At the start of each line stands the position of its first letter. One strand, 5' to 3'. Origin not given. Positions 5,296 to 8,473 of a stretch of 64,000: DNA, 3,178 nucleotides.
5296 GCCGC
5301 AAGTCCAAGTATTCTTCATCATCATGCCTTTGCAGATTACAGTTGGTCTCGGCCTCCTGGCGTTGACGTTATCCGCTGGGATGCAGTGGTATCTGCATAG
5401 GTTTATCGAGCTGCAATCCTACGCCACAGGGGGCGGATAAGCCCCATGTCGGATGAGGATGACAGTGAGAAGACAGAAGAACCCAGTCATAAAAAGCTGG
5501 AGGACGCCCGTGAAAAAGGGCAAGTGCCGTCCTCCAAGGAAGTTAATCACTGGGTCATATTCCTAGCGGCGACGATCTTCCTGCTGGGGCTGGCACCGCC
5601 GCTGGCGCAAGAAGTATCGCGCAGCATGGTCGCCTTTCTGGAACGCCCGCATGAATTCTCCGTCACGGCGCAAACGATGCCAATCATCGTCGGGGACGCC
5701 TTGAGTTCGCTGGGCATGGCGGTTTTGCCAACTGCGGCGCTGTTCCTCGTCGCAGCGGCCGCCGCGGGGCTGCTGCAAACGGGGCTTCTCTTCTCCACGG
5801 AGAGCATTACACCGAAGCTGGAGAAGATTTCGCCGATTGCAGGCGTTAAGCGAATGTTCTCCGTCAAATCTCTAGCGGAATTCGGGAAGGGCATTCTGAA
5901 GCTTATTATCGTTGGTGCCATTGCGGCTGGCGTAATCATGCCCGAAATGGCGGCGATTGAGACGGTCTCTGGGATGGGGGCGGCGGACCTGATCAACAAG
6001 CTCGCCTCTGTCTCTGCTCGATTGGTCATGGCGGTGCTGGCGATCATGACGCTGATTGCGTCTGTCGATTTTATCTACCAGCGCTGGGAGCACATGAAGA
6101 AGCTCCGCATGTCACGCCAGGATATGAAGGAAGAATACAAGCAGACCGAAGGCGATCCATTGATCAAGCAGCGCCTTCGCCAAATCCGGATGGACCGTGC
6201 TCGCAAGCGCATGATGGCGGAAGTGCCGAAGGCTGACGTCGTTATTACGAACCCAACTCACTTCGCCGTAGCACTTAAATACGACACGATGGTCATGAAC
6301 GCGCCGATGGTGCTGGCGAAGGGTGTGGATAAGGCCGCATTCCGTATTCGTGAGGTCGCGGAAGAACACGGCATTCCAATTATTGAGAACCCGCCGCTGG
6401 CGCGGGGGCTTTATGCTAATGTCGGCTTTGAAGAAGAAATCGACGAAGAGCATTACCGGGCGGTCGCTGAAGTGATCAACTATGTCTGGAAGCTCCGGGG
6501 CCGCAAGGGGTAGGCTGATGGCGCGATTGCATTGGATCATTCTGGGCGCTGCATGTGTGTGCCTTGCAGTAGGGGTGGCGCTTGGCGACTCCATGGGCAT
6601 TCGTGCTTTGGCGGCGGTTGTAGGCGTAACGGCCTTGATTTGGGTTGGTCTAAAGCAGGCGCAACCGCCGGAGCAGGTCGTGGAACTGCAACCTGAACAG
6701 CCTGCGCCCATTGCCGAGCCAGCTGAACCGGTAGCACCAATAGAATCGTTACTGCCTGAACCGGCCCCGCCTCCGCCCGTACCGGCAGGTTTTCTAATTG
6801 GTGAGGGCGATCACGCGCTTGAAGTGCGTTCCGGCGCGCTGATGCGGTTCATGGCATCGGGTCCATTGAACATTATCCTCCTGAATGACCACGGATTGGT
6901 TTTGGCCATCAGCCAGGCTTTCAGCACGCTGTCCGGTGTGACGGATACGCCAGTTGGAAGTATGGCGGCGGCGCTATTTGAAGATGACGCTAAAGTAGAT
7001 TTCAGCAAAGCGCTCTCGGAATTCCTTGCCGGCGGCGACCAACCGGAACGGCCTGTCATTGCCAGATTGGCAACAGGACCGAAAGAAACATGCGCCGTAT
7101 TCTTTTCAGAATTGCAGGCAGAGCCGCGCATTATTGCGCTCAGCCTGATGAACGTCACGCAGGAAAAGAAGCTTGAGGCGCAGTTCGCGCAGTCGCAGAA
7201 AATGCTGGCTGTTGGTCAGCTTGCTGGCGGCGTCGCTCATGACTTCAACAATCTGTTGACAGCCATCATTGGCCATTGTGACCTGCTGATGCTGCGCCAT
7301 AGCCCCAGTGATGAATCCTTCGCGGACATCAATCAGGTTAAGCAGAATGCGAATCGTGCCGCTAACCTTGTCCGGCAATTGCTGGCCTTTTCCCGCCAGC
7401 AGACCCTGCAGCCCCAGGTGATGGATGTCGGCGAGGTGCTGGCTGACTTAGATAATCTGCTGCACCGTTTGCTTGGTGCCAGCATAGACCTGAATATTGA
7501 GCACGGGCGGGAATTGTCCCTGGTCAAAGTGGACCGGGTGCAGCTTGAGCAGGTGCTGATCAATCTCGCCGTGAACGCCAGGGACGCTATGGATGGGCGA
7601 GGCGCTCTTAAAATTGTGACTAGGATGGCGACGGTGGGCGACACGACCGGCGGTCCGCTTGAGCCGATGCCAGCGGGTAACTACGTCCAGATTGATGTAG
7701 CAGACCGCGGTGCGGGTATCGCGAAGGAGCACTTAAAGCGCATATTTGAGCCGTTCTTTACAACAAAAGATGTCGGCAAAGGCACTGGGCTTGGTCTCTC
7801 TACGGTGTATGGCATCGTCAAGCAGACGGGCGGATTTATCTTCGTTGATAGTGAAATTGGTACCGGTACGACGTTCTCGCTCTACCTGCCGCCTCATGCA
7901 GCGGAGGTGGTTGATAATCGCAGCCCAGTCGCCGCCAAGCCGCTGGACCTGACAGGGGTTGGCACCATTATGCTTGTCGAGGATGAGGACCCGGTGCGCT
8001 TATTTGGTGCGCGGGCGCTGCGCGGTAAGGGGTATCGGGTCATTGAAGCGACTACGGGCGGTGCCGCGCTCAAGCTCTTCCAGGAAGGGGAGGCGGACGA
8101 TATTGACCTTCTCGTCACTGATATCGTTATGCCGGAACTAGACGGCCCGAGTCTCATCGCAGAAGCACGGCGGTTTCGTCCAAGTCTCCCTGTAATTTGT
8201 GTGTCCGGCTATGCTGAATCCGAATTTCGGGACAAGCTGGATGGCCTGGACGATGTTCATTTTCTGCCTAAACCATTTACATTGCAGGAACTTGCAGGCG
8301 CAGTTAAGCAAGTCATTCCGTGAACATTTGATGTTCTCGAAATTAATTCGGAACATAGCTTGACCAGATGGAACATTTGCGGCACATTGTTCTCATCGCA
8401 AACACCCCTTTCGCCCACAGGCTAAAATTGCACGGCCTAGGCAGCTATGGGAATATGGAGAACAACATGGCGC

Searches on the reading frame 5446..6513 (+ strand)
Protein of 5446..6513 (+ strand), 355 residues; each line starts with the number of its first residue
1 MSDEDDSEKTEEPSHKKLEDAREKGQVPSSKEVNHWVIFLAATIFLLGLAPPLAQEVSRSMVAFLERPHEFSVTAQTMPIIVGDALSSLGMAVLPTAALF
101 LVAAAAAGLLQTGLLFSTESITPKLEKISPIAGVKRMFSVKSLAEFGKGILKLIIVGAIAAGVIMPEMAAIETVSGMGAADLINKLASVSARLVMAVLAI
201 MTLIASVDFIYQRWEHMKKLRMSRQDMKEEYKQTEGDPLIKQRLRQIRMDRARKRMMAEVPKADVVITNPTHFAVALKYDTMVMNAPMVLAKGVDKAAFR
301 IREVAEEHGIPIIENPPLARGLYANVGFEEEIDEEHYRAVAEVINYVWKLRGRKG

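Call 78: search_protein_families(library=ncbifam, proteins=[window:5446-6513:+], max_evalue=0.00001)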
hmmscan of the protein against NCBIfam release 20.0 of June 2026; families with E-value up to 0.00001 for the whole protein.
window:5446-6513:+ (355 aa): 9 families
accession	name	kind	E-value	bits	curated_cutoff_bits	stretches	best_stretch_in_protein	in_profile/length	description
TIGR00328.1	flhB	equivalog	2.1e-124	415.2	349.25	1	8-352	2-346/348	flagellar biosynthesis protein FlhB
NF009411.0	PRK12772.1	equivalog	8.4e-101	338.2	739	1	6-353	262-609/610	fused FliR family export protein/FlhB family type III secretion system protein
TIGR01404.2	FlhB_rel_III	equivalog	7.5e-99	331.3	358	1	8-348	1-339/341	type III secretion system export apparatus subunit SctU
NF009117.0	PRK12468.1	equivalog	7.9e-83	278.3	712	1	1-352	1-352/386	flagellar biosynthesis protein FlhB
NF009364.0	PRK12721.1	equivalog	5e-74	249.5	381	1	7-350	2-343/352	EscU/YscU/HrcU family type III secretion system export apparatus switch protein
NF004950.0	PRK06298.1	equivalog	7.4e-59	199.6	434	1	8-351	3-345/360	type III secretion system protein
NF006017.0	PRK08156.1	equivalog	1.7e-54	185.4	394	1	7-346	2-334/367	EscU/YscU/HrcU family type III secretion system export apparatus switch protein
NF009412.0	PRK12773.1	equivalog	1.9e-49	168.4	886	1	5-347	299-642/649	flagellar biosynthesis protein FlhB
TIGR00789.1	flhB_rel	hypoth_equivalog_domain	3.7e-15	55.9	117.35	1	272-350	3-80/84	FlhB-like flagellar biosynthesis protein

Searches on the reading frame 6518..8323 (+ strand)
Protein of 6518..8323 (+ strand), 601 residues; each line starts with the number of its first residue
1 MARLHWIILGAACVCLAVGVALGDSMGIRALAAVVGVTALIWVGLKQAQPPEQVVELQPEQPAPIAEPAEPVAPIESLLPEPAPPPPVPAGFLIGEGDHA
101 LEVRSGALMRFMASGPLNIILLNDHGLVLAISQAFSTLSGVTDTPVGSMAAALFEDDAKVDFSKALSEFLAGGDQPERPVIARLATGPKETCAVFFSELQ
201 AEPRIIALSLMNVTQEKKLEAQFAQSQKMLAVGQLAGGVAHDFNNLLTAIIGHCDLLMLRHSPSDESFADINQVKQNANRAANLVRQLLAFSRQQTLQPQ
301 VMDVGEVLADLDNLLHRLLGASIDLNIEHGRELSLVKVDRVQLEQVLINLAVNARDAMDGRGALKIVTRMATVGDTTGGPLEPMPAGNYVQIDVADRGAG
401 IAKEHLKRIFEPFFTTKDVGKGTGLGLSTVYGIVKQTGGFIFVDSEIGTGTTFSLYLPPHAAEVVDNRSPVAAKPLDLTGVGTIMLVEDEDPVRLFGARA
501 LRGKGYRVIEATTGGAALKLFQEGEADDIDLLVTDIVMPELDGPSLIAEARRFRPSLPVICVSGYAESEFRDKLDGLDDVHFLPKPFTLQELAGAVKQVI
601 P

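Call 78: search_protein_families(library=ncbifam, proteins=[window:6518-8323:+], max_evalue=0.00001)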
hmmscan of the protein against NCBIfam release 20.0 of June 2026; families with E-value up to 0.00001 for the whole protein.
window:6518-8323:+ (601 aa): 100 families (the best 25 are shown)
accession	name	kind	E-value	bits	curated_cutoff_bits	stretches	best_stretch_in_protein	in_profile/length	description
NF046020.1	HisKinCckABruc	equivalog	2.8e-168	561.5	1000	1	107-600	347-867/868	cell cycle histidine kinase CckA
NF046026.1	HisKinCckACaul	equivalog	1.3e-141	473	1000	1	125-599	201-675/678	cell cycle histidine kinase CckA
NF010076.0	PRK13557.1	subfamily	3.9e-95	319.3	631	1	209-600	140-533/540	histidine kinase famiy protein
NF010411.0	PRK13837.1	equivalog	3.8e-81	273.3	647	1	214-600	432-812/828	two-component system VirA-like sensor kinase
NF008468.0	PRK11360.1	equivalog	1.2e-54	185.8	646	1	118-461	280-610/616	two-component system sensor histidine kinase AtoS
NF052574.1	HisKinEspCMyxo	equivalog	2.8e-48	164.7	1200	1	211-568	396-751/785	serine histidine kinase EspC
NF047466.1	hybrid_RR_LvrB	exception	2.6e-43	148.6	500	1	217-458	136-375/377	hybrid histidine kinase/response regulator LvrB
NF052573.1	HisKinEspAMyxo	equivalog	4.1e-38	130.9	1400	1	200-556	350-704/755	serine histidine kinase EspA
NF007688.0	PRK10364.1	equivalog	5.2e-38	131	479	1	216-461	224-453/460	two-component system sensor histidine kinase ZraS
NF038348.1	T2SS_HK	subfamily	5.5e-36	124.1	450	1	270-458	400-572/574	histidine kinase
TIGR02956.1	TMAO_torS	equivalog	2.3e-30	105.5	676.5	1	296-599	531-819/967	TMAO reductase system sensor histidine kinase/response regulator TorS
NF046044.1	PnpS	equivalog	9.7e-28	97.3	400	1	108-458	57-390/390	two-component system histidine kinase PnpS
NF053867.1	SprKinKinDBac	equivalog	3.2e-26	91.9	775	1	216-460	270-498/500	sporulation kinase KinD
NF041777.1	sens_FixL_Rhizob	equivalog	7.2e-26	90.9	850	1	101-459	118-481/485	sensor protein FixL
NF047497.1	HK_LIC_12097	equivalog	8.2e-26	90.6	500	1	187-458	103-365/367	LIC_12097 family sensor histidine kinase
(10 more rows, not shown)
